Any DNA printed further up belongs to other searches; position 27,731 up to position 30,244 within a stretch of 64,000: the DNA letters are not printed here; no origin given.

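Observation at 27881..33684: N,N-dimethylformamidase large-subunit homolog translationally coupled to a three-subunit XDH/CoxSML-type molybdenum hydroxylase, with no DMFase small subunit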

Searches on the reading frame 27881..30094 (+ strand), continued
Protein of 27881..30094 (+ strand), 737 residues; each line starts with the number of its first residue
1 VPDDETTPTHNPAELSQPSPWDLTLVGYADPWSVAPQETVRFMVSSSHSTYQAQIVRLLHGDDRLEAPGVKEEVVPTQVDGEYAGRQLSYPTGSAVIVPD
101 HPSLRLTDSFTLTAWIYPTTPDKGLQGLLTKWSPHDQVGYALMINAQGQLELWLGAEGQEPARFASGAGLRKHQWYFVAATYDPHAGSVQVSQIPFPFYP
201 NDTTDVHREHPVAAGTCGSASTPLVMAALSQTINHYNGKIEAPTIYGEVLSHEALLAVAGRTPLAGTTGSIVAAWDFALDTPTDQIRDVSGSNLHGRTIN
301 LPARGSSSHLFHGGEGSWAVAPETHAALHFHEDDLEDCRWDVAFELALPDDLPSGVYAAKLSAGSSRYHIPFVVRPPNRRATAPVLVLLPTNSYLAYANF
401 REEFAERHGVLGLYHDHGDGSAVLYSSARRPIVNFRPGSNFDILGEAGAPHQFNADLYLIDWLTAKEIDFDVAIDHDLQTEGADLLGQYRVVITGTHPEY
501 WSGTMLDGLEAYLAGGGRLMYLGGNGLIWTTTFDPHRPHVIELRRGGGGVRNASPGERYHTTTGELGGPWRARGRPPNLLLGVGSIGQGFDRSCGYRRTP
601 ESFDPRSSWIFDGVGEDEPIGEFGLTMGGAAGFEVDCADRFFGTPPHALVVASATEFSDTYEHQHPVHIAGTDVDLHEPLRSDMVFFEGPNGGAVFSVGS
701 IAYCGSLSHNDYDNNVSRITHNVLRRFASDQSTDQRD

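Call 21: find_encoding_contigs(protein=P0004, flank=10000, max_places=2)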
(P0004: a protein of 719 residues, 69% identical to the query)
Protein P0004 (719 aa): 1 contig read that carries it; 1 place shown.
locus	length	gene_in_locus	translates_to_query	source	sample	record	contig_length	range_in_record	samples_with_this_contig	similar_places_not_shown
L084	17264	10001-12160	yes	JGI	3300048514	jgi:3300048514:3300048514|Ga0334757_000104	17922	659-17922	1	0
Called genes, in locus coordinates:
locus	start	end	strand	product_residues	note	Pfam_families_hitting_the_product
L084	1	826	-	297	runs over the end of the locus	PF08450:SGL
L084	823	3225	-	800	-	PF17389:Bac_rhamnosid6H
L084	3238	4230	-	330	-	PF04199:Cyclase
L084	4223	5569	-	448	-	-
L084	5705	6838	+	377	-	PF01266:DAO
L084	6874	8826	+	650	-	PF26549:Tricorn_N (weak), PF07676:PD40 (weak), PF01738:DLH, PF02129:Peptidase_S15 (faint), PF12146:Hydrolase_4 (faint), PF20434:BD-FAE (faint), PF00561:Abhydrolase_1 (faint), PF00326:Peptidase_S9, +1 more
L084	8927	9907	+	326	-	PF00753:Lactamase_B, PF23023:Anti-Pycsar_Apyc1 (weak), PF12706:Lactamase_B_2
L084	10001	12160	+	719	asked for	PF13385:Laminin_G_3, PF20254:DMFA2_C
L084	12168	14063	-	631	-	PF01078:Mg_chelatase (faint), PF00005:ABC_tran, PF02463:SMC_N (faint), PF05621:TniB (faint), PF13304:AAA_21 (faint), PF08352:oligo_HPY, PF00005:ABC_tran, PF08352:oligo_HPY (weak), +1 more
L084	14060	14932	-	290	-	PF00528:BPD_transp_1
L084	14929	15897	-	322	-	PF19300:BPD_transp_1_N, PF00528:BPD_transp_1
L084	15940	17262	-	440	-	?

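Call 33: search_dna_similar(query=window:27881-30094:+, collection=plasmids, mode=protein, max_rows=25)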
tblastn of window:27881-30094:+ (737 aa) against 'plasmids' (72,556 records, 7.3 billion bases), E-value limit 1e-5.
Records with a match: 135; places in all: 136; records where one place covers at least 80% of the query: 68.
Best place of each record, by identity: <60% 135.
By first word of the organism name: Rhizobium 73; Agrobacterium 25; Rhodococcus 4; Aminobacter 3; Paracoccus 2; Roseomonas 2; Variovorax 2; Methylobacterium 2; Ensifer 2; Shinella 2; and 18 more.
By predicted mobility (MOB-suite, as given by PLSDB): non-mobilizable 69; conjugative 61; mobilizable 5.
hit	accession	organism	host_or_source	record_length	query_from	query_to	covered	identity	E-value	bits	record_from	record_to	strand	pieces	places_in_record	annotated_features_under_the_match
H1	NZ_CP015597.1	Mycobacterium adipatum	-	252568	23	727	96%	40.6%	8e-144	473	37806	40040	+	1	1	N,N-dimethylformamidase beta subunit family domain-containing protein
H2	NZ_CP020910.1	Rhizobium etli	Phaseolus vulgaris,cell culture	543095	22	727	96%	40.2%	2e-136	452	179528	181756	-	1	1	N,N-dimethylformamidase beta subunit family domain-containing protein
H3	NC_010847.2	Paracoccus aminophilus JCM 7686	-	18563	23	731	96%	39.5%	3e-126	422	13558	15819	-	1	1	N,N-dimethylformamidase subunit beta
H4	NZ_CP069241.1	Rhodococcus sp. USK13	cell culture,Sand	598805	27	731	96%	39.7%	2e-129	432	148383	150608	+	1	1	LamG domain-containing protein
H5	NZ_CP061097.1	Roseomonas marmotae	Marmota himalayana,pure culture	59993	16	728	97%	39.2%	7e-124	415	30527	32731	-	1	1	N,N-dimethylformamidase beta subunit family domain-containing protein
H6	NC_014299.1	Halalkalicoccus jeotgali B3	-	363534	25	730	96%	39.3%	3e-144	474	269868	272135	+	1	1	N,N-dimethylformamidase beta subunit family domain-containing protein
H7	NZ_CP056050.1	Agrobacterium vitis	Vitis vinifera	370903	23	734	97%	38.9%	7e-132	438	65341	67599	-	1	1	N,N-dimethylformamidase beta subunit family domain-containing protein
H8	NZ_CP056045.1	Agrobacterium vitis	Vitis vinifera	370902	23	734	97%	38.9%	7e-132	438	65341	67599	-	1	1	N,N-dimethylformamidase beta subunit family domain-containing protein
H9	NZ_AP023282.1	Agrobacterium vitis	Vitis vinifera,grapevine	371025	23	734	97%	38.9%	7e-132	438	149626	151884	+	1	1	N,N-dimethylformamidase beta subunit family domain-containing protein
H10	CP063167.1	Variovorax paradoxus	-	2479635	23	727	96%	38.8%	1e-132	441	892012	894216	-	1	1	N,N-dimethylformamidase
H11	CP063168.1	Variovorax paradoxus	-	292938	23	727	96%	38.7%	1e-129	432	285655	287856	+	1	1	N,N-dimethylformamidase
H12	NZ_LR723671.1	Pseudorhizobium flavum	Paddy soil under the long-term ...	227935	23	727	96%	38.7%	1e-125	420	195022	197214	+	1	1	N,N-dimethylformamidase beta subunit family domain-containing protein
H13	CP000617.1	Burkholderia vietnamiensis G4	-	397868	23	734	97%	37.7%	2e-123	414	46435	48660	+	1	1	large subunit of N,N-dimethylformamidase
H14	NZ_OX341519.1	Aminobacter niigataensis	-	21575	23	730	96%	37.8%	6e-136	450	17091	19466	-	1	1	N,N-dimethylformamidase beta subunit family domain-containing protein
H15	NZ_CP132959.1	Aminobacter niigataensis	cell culture,sediment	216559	23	730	96%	37.7%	8e-133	441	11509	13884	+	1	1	N,N-dimethylformamidase beta subunit family domain-containing protein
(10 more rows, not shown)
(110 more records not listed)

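Call 34: get_annotated_region(hit=H3, flank=3000)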
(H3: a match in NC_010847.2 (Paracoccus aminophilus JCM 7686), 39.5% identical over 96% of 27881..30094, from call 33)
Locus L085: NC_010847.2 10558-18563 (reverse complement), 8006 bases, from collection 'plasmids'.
description: Paracoccus aminophilus JCM 7686 plasmid pAMI2, complete sequence
organism: Paracoccus aminophilus JCM 7686 (NCBI taxid 1367847)
taxonomy: Bacteria; Pseudomonadota; Alphaproteobacteria; Rhodobacterales; Paracoccaceae; Paracoccus; Paracoccus aminophilus; Paracoccus aminophilus JCM 7686
host: -; source: -; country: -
typing (MOB-suite, as given by PLSDB): mobilizable; replicon rep_cluster_1420; relaxase MOBQ
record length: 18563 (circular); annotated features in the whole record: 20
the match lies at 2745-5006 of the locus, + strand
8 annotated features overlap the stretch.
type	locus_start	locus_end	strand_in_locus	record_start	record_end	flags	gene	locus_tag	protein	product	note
CDS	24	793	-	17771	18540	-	-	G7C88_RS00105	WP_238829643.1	IS5-like element ISPam4 family transposase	GO:0006313 - DNA transposition [Evidence IEA]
CDS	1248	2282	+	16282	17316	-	-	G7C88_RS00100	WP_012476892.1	LuxR C-terminal-related transcriptional regulator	GO:0006355 - regulation of DNA-templated transcription [Evidence IEA]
CDS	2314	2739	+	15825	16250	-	dmfA1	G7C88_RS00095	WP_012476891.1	N,N-dimethylformamidase subunit alpha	-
CDS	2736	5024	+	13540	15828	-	-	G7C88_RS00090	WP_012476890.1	N,N-dimethylformamidase subunit beta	-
CDS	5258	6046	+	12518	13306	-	-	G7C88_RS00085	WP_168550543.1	hypothetical protein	-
CDS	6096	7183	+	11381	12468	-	-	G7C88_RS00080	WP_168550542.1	IS3-like element ISPam3 family transposase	GO:0006313 - DNA transposition [Evidence IEA]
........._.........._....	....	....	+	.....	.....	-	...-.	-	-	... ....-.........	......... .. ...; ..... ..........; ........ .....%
CDS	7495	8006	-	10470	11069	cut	-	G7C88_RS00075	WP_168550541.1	DUF6118 family protein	-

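Call 65: find_encoding_contigs(protein=P0016, flank=10000, max_places=1)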
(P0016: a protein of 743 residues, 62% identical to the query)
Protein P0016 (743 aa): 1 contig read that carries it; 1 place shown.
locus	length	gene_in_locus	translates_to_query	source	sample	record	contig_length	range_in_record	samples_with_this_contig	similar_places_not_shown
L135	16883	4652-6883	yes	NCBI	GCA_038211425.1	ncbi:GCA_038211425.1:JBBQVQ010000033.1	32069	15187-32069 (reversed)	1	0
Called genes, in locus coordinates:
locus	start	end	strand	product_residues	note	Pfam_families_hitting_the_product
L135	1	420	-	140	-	?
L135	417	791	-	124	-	PF07366:SnoaL (weak), PF14534:DUF4440, PF12680:SnoaL_2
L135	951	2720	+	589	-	PF00496:SBP_bac_5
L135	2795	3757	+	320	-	PF19300:BPD_transp_1_N, PF00528:BPD_transp_1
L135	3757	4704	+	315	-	PF00528:BPD_transp_1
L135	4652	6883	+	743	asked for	PF13385:Laminin_G_3, PF20254:DMFA2_C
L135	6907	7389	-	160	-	-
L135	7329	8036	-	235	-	-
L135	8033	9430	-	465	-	-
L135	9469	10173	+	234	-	PF09339:HTH_IclR, PF01614:IclR_C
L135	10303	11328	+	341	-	PF00753:Lactamase_B, PF12706:Lactamase_B_2 (weak)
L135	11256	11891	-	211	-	PF00881:Nitroreductase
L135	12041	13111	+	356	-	PF07883:Cupin_2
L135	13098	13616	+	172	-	PF12867:DinB_2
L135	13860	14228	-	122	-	-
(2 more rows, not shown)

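Call 66: find_encoding_contigs(protein=P0019, flank=10000, max_places=1)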
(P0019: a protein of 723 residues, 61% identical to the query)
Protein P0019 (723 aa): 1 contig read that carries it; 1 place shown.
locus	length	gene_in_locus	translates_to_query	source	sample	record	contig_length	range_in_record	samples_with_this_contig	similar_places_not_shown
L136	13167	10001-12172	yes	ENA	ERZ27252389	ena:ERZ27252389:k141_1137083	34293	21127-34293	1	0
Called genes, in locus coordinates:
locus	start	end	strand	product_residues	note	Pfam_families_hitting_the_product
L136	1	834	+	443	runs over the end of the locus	PF00067:p450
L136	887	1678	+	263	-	PF00392:GntR, PF07840:FadR_C (weak), PF07729:FCD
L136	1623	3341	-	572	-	PF00920:ILVD_EDD_N, PF24877:ILV_EDD_C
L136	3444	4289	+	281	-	PF13468:Glyoxalase_3, PF13669:Glyoxalase_4 (faint)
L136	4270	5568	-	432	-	PF00202:Aminotran_3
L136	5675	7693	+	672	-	PF02129:Peptidase_S15, PF00561:Abhydrolase_1 (weak), PF08530:PepX_C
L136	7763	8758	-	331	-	PF02574:S-methyl_trans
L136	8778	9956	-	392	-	PF01266:DAO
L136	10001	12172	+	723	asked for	PF13385:Laminin_G_3, PF20254:DMFA2_C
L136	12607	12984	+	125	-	-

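Call 72: find_encoding_contigs(protein=P0001, flank=6000, max_places=6)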
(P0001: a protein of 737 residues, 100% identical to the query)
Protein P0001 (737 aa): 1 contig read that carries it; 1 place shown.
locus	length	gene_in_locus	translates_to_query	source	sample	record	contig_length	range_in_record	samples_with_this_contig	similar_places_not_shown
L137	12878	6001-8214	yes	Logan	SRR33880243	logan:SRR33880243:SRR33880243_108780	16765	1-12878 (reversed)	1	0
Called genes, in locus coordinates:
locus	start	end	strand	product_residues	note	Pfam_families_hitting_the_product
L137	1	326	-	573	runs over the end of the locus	PF00496:SBP_bac_5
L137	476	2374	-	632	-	PF00005:ABC_tran, PF02463:SMC_N (faint), PF13304:AAA_21 (faint), PF13401:AAA_22 (faint), PF08352:oligo_HPY, PF00005:ABC_tran, PF08352:oligo_HPY (weak)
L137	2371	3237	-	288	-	PF00528:BPD_transp_1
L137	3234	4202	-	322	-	PF19300:BPD_transp_1_N, PF00528:BPD_transp_1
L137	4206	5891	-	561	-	PF00496:SBP_bac_5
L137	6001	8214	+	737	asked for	PF13385:Laminin_G_3, PF20254:DMFA2_C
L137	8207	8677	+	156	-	PF00111:Fer2 (weak), PF01799:Fer2_2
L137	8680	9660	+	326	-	PF00941:FAD_binding_5, PF03450:CO_deh_flav_C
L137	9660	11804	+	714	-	PF01315:Ald_Xan_dh_C, PF02738:MoCoBD_1, PF20256:MoCoBD_2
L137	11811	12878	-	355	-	?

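Call 76: search_protein_families(library=pfam, proteins=[L002:5783-6916:+, L002:6697-8832:+, L002:8911-9915:+, L002:17832-19607:+, L002:19490-20422:+, L002:20462-21508:+, L002:20333-21340:-])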
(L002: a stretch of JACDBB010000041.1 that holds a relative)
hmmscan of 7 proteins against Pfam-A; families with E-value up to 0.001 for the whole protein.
L002:5783-6916:+ (377 aa): 1 family
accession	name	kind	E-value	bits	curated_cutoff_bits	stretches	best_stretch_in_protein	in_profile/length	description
PF01266.30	DAO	-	8.3e-50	170.7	27.9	1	2-351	3-353/353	FAD dependent oxidoreductase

L002:6697-8832:+ (711 aa): 11 families
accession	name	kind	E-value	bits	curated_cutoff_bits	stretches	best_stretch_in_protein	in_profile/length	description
PF00326.27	Peptidase_S9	-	1.5e-47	162.3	22.6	1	514-711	7-210/213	Prolyl oligopeptidase family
PF01738.24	DLH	-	2e-12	47.6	21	1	513-707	33-213/217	Dienelactone hydrolase family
PF00561.26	Abhydrolase_1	-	2.6e-10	40.8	25.8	1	490-604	1-102/245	alpha/beta hydrolase fold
PF12146.15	Hydrolase_4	-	1.8e-09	37.7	27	1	640-689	186-233/239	Serine aminopeptidase, S33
PF20434.5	BD-FAE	-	8.7e-08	32.4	26.8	1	485-671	9-215/215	BD-FAE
PF07676.18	PD40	-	1.7e-05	25.1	20.9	1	138-174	2-37/38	WD40-like Beta Propeller Repeat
PF05448.18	AXE1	-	2.4e-05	23.7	21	0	559-601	164-206/321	Acetyl xylan esterase (AXE1)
PF02129.25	Peptidase_S15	-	2.9e-05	24.3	23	0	469-607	1-132/262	X-Pro dipeptidyl-peptidase (S15 family)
PF07859.19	Abhydrolase_3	-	4.3e-05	23.8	25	0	554-691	51-209/210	alpha/beta hydrolase fold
PF03583.20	LIP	-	0.00014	21.8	23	0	519-601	24-101/286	Secretory lipase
PF03959.19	FSH1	-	0.00088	19.4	21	0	563-674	92-189/211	Serine hydrolase (FSH1)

L002:8911-9915:+ (334 aa): 2 families
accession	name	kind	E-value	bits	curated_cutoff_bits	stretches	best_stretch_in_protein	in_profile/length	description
PF12706.13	Lactamase_B_2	-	7.9e-09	35.8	27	1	86-149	2-67/200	Beta-lactamase superfamily domain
PF00753.33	Lactamase_B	-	6.1e-08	33.3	22.7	1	77-133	12-65/196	Metallo-beta-lactamase superfamily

L002:17832-19607:+ (591 aa): 1 family
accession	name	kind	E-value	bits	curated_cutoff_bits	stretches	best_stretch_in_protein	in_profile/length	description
PF00528.27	BPD_transp_1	-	6.5e-20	72.1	26.4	1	409-577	1-181/184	Binding-protein-dependent transport system inner membrane component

L002:19490-20422:+ (310 aa): 3 families
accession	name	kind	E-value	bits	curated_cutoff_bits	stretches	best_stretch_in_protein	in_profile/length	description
PF00005.33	ABC_tran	-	1e-32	114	25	1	70-211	2-137/137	ABC transporter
PF13304.12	AAA_21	-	4.3e-06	27.4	27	0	83-103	3-23/304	AAA domain, putative AbiEii toxin, Type IV TA system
PF13191.12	AAA_16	-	0.00017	22.6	32.6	1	77-227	22-158/167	AAA ATPase domain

L002:20462-21508:+ (348 aa): 3 families
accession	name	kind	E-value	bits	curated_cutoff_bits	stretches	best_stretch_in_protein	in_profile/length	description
PF09084.16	NMT1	-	1.7e-24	87.4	20.5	1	76-281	7-211/216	NMT1/THI5 like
PF13379.11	NMT1_2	-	5.1e-19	69.5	24.7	1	58-276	3-235/252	NMT1-like family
PF12974.12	Phosphonate-bd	-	7.9e-05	22.6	27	1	89-276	28-213/242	ABC transporter, phosphonate, periplasmic substrate-binding protein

L002:20333-21340:- (335 aa): 0 families

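Call 83: predict_structure(alignment_id=A3)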
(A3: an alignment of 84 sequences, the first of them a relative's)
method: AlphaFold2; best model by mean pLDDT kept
length: 737 residues; sequences in the alignment: 84
mean_pLDDT: 92.5   pTM: 0.91
mean pLDDT of the five models: 92.5, 92.3, 91.7, 91.6, 90.8
residues with pLDDT >= 90: 617; 70-90: 82; 50-70: 18; < 50: 20
segments of 3 or more residues with pLDDT < 50: 1-18
pLDDT, mean of each block of 10 residues (from residue 1): 39 42 91 98 98 98 89 97 97 98 97 98 98 96 98 97 98 98 98 95 96 93 97 95 97 94 73 96 96 96 95 92 96 97 98 98 96 98 98 95 91 95 96 93 84 94 98 98 98 94 97 98 91 94 78 86 92 92 94 96 97 97 93 94 95 94 79 80 96 95 93 97 96 56
secondary structure, 60 per line:
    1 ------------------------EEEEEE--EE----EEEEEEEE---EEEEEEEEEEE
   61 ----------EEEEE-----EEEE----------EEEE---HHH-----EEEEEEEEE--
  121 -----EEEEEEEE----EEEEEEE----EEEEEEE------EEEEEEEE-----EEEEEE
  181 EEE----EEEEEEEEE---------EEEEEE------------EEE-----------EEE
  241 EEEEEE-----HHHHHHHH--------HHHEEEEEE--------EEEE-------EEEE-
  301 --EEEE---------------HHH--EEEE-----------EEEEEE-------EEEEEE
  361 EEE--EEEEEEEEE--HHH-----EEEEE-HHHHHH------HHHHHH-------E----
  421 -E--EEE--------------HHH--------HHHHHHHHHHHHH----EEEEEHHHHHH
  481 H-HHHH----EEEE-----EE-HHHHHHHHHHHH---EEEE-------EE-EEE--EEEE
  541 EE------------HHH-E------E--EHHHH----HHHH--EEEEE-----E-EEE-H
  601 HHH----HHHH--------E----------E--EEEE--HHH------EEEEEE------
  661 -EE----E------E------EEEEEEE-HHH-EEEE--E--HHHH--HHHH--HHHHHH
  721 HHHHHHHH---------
elements in order (helices of 4 or more, strands of 3 or more residues): E25-30 E39-46 E50-60 E71-75 E81-84 E95-98 E110-118 E126-133 E138-144 E149-155 E162-169 E175-183 E188-196 E206-211 E224-226 E238-246 H252-259 E271-276 E285-288 E296-299 E303-306 E327-330 E342-347 E355-363 E366-374 E385-389 H391-396 H403-408 E425-427 H453-465 E470-474 H475-481 H483-486 E491-494 H503-514 E518-521 E532-534 E537-542 H570-573 H578-581 E584-588 E596-598 H600-603 H608-611 E634-637 E649-654 E682-688 E694-697 H703-706 H709-712 H715-728
